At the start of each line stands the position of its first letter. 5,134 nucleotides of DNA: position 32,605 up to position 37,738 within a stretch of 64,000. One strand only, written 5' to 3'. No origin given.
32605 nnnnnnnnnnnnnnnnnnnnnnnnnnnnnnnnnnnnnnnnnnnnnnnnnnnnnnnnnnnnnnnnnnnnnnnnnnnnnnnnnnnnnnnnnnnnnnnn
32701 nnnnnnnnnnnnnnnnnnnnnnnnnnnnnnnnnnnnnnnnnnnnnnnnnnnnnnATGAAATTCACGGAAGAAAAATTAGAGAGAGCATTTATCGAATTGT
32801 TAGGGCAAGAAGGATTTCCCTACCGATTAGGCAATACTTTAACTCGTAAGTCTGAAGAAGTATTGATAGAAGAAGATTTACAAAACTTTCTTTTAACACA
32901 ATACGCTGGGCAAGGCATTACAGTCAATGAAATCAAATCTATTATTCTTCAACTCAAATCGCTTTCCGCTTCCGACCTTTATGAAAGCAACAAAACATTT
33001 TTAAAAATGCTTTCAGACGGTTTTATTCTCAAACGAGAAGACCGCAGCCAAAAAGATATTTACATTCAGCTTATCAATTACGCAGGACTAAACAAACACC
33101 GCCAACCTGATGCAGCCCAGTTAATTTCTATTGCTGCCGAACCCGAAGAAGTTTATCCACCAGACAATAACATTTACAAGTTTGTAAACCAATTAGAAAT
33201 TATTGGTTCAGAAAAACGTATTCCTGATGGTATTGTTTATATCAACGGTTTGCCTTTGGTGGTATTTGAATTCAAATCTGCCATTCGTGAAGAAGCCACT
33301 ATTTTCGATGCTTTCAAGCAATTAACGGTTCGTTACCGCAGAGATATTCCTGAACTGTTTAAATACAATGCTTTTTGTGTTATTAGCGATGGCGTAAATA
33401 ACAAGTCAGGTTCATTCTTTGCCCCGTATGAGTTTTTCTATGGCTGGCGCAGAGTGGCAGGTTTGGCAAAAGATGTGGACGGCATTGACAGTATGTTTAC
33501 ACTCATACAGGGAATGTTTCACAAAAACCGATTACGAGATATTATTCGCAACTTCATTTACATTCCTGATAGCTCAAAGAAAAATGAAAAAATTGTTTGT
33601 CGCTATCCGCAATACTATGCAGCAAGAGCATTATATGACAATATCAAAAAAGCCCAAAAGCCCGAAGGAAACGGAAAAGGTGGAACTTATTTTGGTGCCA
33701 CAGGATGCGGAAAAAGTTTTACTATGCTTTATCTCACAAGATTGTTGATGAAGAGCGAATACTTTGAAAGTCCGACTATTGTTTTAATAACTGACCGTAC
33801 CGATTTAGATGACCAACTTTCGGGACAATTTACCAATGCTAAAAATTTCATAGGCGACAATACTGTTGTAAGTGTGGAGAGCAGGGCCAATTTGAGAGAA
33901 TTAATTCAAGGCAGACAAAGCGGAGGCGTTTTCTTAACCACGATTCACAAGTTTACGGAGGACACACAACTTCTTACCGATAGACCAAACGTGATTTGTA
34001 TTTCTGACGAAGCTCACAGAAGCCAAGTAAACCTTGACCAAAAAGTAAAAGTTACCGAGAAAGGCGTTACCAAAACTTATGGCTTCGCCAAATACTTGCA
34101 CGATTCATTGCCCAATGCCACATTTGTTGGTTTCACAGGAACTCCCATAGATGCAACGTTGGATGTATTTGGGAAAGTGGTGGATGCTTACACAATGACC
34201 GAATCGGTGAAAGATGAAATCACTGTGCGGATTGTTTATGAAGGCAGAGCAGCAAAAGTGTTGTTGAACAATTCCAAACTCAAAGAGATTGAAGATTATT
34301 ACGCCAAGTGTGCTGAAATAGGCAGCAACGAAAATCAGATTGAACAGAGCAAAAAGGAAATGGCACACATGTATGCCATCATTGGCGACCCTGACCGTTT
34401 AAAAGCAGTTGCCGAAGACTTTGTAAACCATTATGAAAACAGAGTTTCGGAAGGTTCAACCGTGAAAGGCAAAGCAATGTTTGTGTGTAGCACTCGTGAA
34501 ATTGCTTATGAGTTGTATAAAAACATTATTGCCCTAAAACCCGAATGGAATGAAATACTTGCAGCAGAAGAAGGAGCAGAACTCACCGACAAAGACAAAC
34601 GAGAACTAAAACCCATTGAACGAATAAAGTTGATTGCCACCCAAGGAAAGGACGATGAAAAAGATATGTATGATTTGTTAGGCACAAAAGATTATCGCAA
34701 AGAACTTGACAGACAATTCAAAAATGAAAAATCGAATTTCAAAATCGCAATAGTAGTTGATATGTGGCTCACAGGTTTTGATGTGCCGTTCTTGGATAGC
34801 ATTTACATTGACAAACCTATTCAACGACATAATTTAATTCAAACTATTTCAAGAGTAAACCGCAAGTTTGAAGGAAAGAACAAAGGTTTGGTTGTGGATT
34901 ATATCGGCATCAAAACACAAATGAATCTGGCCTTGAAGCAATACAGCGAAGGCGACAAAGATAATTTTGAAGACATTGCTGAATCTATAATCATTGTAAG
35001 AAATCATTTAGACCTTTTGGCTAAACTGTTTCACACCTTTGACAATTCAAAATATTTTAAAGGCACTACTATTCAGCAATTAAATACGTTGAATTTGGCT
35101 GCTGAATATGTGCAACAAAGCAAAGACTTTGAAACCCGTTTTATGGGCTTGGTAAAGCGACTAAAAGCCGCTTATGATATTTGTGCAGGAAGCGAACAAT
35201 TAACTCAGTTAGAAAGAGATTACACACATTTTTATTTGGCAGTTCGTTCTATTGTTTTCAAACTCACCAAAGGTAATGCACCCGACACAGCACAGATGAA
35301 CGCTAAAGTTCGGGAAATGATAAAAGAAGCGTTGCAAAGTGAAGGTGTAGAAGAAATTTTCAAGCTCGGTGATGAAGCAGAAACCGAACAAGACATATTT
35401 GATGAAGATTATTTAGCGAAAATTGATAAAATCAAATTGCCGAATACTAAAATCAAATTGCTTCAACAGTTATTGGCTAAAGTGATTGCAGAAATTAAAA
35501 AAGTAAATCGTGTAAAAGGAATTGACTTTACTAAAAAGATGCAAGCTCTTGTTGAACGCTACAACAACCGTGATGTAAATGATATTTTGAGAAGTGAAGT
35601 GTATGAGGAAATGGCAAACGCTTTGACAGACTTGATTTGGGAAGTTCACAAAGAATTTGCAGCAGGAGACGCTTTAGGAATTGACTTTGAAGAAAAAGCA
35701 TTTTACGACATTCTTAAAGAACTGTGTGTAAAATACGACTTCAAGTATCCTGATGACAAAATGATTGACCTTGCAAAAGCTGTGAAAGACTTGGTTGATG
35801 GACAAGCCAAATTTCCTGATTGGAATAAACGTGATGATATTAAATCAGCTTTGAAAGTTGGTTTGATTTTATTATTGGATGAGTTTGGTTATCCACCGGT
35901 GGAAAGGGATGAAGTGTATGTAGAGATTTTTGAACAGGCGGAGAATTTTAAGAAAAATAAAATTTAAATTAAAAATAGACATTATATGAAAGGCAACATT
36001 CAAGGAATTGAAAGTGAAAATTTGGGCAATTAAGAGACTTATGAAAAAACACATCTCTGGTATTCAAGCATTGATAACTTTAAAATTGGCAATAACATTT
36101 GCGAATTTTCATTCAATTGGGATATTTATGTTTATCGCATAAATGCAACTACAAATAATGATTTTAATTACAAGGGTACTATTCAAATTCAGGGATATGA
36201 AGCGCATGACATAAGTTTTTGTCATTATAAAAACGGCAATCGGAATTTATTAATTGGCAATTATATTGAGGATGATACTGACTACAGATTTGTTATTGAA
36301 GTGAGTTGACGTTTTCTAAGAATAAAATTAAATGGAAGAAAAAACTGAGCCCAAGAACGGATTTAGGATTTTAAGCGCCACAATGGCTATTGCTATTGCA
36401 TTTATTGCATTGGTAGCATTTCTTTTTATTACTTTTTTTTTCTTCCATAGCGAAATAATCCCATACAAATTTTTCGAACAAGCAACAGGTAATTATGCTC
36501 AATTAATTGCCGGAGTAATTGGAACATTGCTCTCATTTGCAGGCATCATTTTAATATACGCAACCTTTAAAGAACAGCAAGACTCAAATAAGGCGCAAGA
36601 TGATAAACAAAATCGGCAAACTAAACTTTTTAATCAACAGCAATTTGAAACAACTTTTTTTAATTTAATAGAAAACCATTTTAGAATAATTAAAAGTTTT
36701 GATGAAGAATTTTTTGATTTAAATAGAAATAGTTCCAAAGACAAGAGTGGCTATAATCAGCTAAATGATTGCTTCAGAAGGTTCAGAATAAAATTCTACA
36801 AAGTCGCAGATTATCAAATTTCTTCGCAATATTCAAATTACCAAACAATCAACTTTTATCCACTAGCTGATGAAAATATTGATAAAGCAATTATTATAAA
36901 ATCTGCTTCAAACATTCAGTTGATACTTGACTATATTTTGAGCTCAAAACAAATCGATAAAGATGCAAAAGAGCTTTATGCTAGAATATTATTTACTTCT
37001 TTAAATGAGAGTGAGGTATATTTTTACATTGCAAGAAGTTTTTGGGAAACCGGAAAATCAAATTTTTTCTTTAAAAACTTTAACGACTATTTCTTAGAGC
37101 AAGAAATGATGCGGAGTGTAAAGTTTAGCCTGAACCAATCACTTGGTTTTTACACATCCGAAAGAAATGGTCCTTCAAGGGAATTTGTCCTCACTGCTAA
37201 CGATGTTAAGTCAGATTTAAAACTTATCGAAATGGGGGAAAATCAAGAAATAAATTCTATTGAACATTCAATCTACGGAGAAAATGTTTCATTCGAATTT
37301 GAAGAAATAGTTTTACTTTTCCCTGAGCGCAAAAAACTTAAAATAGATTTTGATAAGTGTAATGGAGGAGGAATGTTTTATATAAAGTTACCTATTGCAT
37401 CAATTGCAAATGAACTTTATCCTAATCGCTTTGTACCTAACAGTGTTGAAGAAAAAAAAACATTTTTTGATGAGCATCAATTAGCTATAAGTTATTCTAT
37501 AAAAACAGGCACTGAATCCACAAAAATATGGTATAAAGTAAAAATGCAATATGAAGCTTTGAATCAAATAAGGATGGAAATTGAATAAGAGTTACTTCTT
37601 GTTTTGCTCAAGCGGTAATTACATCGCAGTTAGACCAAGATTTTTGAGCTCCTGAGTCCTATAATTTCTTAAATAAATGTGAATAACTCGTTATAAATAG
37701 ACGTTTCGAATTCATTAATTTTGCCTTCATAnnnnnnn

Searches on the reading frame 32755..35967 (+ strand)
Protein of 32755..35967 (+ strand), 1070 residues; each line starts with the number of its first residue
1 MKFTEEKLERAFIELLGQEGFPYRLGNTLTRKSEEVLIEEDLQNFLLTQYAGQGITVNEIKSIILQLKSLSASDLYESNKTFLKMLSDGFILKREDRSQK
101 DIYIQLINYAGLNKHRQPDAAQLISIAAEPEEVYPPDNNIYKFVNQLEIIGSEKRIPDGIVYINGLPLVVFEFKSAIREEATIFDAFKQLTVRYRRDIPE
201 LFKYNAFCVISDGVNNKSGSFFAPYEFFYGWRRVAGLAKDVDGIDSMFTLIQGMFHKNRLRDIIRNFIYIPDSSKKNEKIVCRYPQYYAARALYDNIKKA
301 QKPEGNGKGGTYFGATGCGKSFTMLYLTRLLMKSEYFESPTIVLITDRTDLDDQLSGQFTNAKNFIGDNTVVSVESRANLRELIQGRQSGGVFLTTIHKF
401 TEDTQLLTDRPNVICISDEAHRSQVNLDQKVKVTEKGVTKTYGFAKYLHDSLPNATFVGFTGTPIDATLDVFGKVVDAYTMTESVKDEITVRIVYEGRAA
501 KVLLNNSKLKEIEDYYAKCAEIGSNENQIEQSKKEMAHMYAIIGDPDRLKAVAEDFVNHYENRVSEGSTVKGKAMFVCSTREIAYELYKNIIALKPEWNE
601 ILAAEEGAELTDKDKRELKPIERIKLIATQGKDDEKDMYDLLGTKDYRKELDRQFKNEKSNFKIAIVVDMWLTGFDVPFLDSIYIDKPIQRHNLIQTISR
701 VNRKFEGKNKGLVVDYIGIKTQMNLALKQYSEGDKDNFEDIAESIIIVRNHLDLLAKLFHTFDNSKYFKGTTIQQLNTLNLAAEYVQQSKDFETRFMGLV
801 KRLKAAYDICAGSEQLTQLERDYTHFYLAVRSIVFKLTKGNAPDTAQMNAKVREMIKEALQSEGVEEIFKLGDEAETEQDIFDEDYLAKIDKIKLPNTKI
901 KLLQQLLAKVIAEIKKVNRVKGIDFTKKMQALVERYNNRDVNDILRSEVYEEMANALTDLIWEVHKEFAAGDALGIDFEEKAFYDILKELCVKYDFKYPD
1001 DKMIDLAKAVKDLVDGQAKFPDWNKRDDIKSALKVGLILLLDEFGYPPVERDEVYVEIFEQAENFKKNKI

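Call 7: search_protein_families(library=pfam, proteins=[window:32755-35967:+], max_evalue=0.01)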
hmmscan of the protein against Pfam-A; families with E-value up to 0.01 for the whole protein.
window:32755-35967:+ (1070 aa): 6 families
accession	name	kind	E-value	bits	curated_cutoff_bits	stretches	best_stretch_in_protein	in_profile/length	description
PF11867.13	T1RH-like_C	-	3.6e-89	299.8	26.8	1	731-1067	1-328/329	Type I restriction enzyme HindI endonuclease subunit-like, C-terminal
PF18766.7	SWI2_SNF2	-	2.7e-54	184.6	26.7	1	286-512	2-207/221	SWI2/SNF2 ATPase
PF04313.20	HSDR_N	-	1.6e-28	100.3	25.1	1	3-224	2-195/198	Type I restriction enzyme R protein N terminus (HSDR_N)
PF22679.2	T1R_D3-like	-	2.4e-22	80.5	27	1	573-716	4-156/158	Type I restriction enzyme subunit R domain 3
PF04851.21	ResIII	-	1.3e-17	64.7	22.5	1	280-465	2-163/164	Type III restriction enzyme, res subunit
PF00270.35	DEAD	-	2e-05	24.9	26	1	314-465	21-161/167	DEAD/DEAH box helicase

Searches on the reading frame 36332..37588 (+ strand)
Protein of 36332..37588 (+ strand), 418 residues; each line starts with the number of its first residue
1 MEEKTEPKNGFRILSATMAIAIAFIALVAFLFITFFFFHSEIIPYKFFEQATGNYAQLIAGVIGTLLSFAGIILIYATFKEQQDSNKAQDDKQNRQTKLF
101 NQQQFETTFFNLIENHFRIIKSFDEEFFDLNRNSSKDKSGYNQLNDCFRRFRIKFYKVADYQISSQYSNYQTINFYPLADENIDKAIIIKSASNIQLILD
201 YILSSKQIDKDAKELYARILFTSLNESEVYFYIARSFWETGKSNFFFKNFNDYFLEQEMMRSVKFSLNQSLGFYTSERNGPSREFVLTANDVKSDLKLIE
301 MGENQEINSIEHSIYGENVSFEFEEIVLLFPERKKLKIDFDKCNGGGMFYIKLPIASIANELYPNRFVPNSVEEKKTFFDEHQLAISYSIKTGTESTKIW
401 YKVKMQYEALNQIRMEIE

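Call 7: search_protein_families(library=pfam, proteins=[window:36332-37588:+], max_evalue=0.01)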
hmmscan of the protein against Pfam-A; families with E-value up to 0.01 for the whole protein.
window:36332-37588:+ (418 aa): 2 families
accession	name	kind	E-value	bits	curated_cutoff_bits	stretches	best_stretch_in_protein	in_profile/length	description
PF13347.12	MFS_2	-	9.1e-05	21.6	27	1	13-102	135-216/427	MFS/sugar transport protein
PF01284.28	MARVEL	-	0.003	18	32.8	1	22-84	42-105/135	Membrane-associating domain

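Call 16: find_encoding_contigs(protein=window:36332-37588:+, flank=10000, max_places=10)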
Protein window:36332-37588:+ (418 aa): no gene with exactly this product is on record in the collection.

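Call 24: search_protein_families(library=padloc, proteins=[window:36332-37588:+], max_evalue=0.01)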
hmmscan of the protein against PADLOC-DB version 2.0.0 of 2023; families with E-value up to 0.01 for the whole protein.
window:36332-37588:+ (418 aa): 0 families

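Call 25: search_protein_families(library=ncbifam, proteins=[window:36332-37588:+], max_evalue=0.01)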
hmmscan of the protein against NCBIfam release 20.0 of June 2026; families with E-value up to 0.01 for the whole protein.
window:36332-37588:+ (418 aa): 0 families

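Call 26: search_protein_families(library=phrogs, proteins=[window:36332-37588:+], max_evalue=0.01)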
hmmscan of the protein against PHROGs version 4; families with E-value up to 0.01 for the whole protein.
window:36332-37588:+ (418 aa): 1 family
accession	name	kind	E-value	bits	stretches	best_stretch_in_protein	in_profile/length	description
phrog_8999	-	unknown function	1.3e-12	48.9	1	18-229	11-220/270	-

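Call 39: find_homologous_proteins(query=window:36332-37585:+)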
Query window:36332-37585:+ (418 aa): 3 proteins with E <= 0.001 among 3332 candidates.
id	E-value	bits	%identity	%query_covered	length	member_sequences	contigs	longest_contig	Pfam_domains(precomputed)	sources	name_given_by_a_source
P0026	5.0e-270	913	100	100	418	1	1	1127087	-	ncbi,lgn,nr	ncbi:MAG: hypothetical protein IPP32_12325 [Bacteroidetes bacterium]|nr:hypothetical protein [Bacter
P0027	8.2e-134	465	55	100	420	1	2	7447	-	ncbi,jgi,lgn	-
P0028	1.3e-127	444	60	86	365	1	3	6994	-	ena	-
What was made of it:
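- Only 64 kb of a genome that includes at least a 1.13-Mb contig could be inspected (call 39).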

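Call 43: find_encoding_contigs(protein=P0027, flank=10000, max_places=3)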
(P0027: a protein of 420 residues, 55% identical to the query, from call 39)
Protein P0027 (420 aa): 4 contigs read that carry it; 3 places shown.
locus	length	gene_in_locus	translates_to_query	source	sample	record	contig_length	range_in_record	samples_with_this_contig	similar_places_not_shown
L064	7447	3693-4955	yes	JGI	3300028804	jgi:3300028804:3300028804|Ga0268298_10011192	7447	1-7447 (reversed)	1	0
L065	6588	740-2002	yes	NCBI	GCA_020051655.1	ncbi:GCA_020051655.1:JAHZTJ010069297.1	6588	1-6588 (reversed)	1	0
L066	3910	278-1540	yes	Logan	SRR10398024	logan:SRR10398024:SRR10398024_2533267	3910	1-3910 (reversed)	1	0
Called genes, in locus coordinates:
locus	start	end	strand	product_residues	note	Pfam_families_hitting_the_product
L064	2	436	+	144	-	PF13635:DUF4143 (weak)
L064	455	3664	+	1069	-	PF04313:HSDR_N, PF04851:ResIII, PF18766:SWI2_SNF2, PF22679:T1R_D3-like, PF11867:T1RH-like_C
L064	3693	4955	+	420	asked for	-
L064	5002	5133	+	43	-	-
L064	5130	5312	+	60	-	-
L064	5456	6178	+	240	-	PF19570:DUF6088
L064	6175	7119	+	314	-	PF08843:AbiEii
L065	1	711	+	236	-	?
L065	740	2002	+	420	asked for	-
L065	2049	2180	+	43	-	-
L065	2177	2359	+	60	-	-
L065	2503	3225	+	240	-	PF19570:DUF6088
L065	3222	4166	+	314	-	PF08843:AbiEii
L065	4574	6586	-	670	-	?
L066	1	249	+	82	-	?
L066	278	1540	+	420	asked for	-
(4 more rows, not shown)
